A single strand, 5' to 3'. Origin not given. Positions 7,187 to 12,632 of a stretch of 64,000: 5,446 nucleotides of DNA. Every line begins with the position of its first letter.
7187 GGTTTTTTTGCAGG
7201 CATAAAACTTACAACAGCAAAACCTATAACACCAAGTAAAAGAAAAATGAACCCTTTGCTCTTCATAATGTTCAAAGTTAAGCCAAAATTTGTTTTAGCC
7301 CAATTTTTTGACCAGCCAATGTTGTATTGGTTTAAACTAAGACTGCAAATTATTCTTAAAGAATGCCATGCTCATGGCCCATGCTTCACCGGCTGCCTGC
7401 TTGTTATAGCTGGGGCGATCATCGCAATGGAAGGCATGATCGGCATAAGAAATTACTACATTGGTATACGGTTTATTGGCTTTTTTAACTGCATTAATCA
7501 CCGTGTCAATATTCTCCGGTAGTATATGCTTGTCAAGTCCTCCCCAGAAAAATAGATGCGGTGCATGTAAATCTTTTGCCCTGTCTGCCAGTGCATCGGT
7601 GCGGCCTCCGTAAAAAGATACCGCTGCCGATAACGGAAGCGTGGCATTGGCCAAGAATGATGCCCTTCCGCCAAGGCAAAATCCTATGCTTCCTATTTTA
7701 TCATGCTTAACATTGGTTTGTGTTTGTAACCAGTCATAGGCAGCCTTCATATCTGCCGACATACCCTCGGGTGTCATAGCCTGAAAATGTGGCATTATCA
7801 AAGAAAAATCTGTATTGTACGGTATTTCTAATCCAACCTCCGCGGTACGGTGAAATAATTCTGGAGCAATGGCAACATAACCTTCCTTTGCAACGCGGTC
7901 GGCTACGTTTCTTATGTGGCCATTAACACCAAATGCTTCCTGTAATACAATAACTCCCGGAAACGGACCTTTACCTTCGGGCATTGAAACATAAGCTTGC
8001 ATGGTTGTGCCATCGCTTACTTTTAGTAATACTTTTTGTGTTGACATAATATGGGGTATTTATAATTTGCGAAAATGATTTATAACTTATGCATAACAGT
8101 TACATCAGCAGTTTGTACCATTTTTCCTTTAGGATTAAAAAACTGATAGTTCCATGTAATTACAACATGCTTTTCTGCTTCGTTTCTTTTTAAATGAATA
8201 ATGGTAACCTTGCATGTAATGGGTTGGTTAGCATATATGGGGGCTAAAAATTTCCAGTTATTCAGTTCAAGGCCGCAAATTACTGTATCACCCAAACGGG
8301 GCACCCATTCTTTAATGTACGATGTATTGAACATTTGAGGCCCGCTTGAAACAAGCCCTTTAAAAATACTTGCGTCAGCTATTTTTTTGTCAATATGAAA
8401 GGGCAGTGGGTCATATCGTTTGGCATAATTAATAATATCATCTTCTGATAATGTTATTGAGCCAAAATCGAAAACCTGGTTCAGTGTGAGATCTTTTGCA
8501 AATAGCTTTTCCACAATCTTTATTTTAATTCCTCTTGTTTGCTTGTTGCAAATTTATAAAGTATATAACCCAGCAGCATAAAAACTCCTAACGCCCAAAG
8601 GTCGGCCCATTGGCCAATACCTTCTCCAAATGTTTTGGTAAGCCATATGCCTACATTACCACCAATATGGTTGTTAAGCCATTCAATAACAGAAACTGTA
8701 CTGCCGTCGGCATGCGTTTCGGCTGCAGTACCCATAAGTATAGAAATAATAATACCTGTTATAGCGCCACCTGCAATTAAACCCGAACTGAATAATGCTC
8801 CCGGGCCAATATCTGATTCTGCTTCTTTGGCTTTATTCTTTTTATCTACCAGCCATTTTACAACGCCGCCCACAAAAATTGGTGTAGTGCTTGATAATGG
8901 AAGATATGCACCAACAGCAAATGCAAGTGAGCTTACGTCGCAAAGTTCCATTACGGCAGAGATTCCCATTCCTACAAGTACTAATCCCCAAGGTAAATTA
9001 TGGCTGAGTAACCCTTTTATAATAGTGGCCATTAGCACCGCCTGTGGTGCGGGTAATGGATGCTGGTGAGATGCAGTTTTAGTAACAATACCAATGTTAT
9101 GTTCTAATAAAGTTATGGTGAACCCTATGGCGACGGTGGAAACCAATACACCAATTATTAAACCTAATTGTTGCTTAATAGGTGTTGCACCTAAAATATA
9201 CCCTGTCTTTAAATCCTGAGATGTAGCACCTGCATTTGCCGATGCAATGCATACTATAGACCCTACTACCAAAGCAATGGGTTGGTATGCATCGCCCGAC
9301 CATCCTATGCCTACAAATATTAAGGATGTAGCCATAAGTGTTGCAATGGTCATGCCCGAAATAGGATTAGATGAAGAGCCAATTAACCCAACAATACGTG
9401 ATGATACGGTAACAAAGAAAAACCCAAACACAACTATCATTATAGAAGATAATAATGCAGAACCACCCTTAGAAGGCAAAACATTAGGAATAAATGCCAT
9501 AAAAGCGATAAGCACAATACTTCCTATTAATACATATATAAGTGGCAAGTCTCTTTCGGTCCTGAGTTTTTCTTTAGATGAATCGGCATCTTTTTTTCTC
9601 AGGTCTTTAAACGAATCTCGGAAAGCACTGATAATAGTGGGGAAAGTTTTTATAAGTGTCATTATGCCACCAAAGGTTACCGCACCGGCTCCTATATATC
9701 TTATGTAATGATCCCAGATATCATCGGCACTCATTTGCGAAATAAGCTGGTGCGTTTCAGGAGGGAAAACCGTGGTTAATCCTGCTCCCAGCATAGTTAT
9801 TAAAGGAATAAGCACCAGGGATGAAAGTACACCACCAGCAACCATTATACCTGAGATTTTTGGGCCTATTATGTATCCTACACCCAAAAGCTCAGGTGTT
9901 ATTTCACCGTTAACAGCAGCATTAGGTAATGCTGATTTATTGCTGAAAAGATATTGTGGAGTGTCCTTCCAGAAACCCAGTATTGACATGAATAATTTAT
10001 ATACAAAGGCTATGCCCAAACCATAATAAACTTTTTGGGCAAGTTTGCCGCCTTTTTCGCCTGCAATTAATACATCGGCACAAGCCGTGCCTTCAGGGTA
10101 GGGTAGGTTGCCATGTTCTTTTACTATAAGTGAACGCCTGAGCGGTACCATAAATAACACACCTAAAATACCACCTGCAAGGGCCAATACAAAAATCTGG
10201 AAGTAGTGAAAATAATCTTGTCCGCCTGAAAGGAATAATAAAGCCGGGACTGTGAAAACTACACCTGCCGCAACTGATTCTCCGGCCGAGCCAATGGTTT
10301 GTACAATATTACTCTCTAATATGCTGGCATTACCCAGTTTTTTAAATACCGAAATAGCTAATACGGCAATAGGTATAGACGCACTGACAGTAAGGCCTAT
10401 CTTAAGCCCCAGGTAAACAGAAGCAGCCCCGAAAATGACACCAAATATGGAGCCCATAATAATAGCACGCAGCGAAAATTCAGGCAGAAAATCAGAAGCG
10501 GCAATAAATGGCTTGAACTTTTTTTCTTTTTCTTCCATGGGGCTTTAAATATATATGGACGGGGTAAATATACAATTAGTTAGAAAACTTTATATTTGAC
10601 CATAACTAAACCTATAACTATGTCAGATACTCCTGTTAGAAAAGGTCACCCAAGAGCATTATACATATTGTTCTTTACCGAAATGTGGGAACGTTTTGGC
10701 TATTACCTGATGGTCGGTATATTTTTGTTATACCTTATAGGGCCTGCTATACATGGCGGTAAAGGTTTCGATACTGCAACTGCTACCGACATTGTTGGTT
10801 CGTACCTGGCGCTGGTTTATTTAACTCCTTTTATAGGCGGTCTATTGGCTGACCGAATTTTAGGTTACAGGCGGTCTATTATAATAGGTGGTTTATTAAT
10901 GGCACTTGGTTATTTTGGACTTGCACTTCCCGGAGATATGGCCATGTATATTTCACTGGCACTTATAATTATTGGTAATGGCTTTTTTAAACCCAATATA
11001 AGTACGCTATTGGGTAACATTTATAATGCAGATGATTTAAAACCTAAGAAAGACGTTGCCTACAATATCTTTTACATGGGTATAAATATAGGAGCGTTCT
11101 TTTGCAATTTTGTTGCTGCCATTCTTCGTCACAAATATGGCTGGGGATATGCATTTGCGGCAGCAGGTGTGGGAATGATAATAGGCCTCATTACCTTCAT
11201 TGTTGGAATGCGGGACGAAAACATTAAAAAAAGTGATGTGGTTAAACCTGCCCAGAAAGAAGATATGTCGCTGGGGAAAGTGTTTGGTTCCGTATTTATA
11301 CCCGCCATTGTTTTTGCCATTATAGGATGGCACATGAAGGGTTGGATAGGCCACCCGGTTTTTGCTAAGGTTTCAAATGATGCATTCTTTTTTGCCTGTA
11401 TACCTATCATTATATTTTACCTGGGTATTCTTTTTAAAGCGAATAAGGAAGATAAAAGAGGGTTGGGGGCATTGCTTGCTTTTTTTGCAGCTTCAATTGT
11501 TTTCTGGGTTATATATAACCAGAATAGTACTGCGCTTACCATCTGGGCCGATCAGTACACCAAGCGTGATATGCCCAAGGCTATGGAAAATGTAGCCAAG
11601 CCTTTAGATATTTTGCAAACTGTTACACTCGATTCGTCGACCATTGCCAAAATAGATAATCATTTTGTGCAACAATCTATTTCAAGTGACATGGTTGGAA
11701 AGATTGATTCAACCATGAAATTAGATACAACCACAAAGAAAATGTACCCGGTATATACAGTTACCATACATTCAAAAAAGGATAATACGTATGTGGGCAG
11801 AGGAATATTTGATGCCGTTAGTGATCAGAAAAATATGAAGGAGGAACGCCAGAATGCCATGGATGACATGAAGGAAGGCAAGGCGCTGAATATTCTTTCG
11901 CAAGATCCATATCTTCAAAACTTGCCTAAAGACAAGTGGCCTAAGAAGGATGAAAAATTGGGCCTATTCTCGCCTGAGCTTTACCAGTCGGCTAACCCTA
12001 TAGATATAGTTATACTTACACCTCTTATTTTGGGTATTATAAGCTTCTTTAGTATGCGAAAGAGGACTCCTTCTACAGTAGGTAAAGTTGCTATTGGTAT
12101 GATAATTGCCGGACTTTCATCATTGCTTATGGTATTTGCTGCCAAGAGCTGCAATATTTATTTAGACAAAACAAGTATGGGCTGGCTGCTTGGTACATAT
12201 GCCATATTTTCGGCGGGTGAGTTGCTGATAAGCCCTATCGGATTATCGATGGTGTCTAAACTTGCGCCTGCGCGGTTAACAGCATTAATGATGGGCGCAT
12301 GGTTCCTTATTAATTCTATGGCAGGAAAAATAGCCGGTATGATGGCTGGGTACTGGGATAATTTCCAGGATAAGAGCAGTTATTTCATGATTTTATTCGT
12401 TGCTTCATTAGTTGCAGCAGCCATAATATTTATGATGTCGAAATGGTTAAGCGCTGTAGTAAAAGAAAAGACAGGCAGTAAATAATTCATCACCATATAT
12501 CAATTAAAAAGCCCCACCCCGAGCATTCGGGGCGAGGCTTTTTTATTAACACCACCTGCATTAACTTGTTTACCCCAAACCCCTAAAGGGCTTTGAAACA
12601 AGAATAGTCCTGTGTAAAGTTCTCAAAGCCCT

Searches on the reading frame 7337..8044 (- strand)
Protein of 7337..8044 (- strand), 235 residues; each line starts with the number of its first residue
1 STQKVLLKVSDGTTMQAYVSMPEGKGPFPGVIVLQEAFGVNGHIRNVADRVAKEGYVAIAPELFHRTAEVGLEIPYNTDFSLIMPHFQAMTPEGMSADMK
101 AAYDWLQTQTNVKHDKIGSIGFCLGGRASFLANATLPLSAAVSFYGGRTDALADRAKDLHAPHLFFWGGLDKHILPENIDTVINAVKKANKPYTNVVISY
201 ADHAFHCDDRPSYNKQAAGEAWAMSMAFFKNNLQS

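Call 93: search_protein_families(library=pfam, proteins=[window:7337-8044:-], max_evalue=0.0001)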
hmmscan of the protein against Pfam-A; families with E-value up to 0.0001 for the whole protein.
window:7337-8044:- (235 aa): 1 family
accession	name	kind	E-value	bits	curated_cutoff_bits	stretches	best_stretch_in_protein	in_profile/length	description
PF01738.24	DLH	-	2.4e-47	161.8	21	1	15-231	1-215/217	Dienelactone hydrolase family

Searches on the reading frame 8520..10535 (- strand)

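Call 93: search_protein_families(library=pfam, proteins=[window:8520-10535:-], max_evalue=0.0001)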
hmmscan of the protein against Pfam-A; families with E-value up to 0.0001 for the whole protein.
window:8520-10535:- (671 aa): 1 family
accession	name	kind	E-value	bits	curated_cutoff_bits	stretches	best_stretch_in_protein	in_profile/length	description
PF03169.20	OPT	-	4.8e-98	329.9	25.8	1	20-600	2-622/623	OPT oligopeptide transporter protein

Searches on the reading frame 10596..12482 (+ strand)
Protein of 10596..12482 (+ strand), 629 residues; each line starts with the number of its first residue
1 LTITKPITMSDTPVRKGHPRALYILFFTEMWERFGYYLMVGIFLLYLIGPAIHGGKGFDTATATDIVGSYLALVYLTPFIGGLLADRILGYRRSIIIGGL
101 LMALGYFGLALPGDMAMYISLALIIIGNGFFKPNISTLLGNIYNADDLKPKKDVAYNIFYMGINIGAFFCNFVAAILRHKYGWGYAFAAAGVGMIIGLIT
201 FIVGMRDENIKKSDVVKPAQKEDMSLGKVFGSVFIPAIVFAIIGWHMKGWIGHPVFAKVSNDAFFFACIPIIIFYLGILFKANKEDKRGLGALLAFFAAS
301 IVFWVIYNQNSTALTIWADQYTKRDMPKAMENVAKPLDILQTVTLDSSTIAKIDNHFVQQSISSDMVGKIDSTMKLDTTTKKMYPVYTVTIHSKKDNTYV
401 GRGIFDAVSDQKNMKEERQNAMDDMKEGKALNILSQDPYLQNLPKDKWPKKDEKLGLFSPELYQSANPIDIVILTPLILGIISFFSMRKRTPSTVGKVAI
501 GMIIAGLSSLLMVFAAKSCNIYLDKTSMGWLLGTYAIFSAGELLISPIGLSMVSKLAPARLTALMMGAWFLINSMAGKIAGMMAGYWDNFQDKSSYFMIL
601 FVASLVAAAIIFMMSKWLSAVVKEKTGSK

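Call 93: search_protein_families(library=pfam, proteins=[window:10596-12482:+], max_evalue=0.0001)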
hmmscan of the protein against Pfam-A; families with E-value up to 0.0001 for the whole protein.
window:10596-12482:+ (629 aa): 2 families
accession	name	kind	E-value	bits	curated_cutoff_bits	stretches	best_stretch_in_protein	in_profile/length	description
PF00854.27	PTR2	-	3.8e-52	177.9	27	2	93-324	2-230/392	POT family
PF07690.21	MFS_1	-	4.7e-22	78.8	33.4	1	41-306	11-253/347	Major Facilitator Superfamily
